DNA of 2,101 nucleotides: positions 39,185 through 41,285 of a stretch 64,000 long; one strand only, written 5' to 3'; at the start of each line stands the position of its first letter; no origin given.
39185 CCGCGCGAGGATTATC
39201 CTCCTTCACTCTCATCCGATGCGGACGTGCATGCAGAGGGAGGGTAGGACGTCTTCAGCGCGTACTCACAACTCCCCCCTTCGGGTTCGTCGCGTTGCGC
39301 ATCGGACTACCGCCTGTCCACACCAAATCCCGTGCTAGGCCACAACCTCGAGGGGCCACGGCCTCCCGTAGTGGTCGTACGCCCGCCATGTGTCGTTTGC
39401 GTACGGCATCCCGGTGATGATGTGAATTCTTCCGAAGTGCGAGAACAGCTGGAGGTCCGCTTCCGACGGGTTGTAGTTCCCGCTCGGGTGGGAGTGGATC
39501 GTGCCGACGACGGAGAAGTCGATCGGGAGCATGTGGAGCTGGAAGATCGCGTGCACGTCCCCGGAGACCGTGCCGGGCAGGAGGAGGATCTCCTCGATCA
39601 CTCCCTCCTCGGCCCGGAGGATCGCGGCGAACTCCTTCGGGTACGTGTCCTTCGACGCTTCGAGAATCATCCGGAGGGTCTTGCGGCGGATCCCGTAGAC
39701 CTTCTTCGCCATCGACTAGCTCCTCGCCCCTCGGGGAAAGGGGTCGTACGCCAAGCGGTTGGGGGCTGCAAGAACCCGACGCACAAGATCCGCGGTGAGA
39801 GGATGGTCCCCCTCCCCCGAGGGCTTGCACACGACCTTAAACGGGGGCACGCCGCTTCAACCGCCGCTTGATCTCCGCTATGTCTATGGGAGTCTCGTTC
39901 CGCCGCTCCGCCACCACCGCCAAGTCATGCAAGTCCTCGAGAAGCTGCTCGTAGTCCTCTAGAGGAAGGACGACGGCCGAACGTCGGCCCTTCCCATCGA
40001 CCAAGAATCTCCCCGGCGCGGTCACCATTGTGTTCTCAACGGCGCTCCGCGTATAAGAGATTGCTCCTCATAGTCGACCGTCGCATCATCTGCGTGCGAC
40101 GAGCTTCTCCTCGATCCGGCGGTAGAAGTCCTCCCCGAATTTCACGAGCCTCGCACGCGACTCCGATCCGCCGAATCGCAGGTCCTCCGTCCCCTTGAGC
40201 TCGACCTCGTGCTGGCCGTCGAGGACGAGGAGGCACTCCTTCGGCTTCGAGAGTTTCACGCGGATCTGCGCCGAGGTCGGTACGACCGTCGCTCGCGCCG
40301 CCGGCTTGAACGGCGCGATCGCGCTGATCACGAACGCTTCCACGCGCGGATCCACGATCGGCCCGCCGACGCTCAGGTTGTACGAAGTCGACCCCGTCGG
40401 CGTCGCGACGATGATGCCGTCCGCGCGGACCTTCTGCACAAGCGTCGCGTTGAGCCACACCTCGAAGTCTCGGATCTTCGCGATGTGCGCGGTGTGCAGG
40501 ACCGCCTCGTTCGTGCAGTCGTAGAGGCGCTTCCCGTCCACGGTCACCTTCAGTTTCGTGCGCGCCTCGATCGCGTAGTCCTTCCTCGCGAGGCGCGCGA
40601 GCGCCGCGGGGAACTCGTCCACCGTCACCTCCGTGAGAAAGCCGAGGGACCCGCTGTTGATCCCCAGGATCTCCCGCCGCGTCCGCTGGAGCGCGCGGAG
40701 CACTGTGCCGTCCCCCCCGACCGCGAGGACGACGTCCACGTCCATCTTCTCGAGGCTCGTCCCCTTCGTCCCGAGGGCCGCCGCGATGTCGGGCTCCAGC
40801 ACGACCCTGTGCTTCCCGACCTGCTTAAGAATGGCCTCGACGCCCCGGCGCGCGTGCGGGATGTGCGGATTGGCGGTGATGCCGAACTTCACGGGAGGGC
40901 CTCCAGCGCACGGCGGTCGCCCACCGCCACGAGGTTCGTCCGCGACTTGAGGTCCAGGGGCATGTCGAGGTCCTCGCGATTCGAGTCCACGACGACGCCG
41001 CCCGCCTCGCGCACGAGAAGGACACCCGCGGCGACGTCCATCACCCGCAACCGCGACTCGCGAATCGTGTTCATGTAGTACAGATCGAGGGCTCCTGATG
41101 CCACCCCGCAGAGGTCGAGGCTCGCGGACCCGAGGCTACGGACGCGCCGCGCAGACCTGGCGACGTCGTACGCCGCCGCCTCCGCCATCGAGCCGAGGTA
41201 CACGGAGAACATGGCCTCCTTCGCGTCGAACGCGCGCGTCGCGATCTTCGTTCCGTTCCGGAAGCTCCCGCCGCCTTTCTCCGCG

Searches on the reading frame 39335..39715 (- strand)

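Call 48: search_protein_families(library=pfam, proteins=[window:39335-39715:-], max_evalue=0.001)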
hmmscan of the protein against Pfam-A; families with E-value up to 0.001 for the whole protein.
window:39335-39715:- (126 aa): 1 family
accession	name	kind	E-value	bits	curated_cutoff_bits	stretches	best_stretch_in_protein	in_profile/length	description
PF14464.11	Prok-JAB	-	4.5e-10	39.9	25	1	12-112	3-110/114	Prokaryotic homologs of the JAB domain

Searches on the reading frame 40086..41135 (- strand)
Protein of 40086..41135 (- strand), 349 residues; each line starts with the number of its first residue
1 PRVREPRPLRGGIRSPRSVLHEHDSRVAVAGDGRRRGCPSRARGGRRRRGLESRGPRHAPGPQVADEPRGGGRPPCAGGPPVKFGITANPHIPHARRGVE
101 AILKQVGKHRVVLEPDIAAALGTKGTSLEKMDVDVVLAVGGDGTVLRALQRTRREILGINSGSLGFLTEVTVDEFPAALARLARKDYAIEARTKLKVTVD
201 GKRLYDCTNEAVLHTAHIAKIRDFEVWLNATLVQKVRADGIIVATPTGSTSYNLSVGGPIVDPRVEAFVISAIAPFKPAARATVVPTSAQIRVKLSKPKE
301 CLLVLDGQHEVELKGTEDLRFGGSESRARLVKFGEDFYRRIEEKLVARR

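Call 48: search_protein_families(library=pfam, proteins=[window:40086-41135:-], max_evalue=0.001)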
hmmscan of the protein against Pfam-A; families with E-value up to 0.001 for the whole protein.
window:40086-41135:- (349 aa): 2 families
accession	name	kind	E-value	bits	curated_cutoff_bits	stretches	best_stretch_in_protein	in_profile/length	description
PF20143.4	NAD_kinase_C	-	7.8e-34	116.6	23.7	1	209-332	2-125/126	ATP-NAD kinase C-terminal domain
PF01513.26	NAD_kinase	-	1.4e-13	51.7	25.5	1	128-187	68-130/130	ATP-NAD kinase N-terminal domain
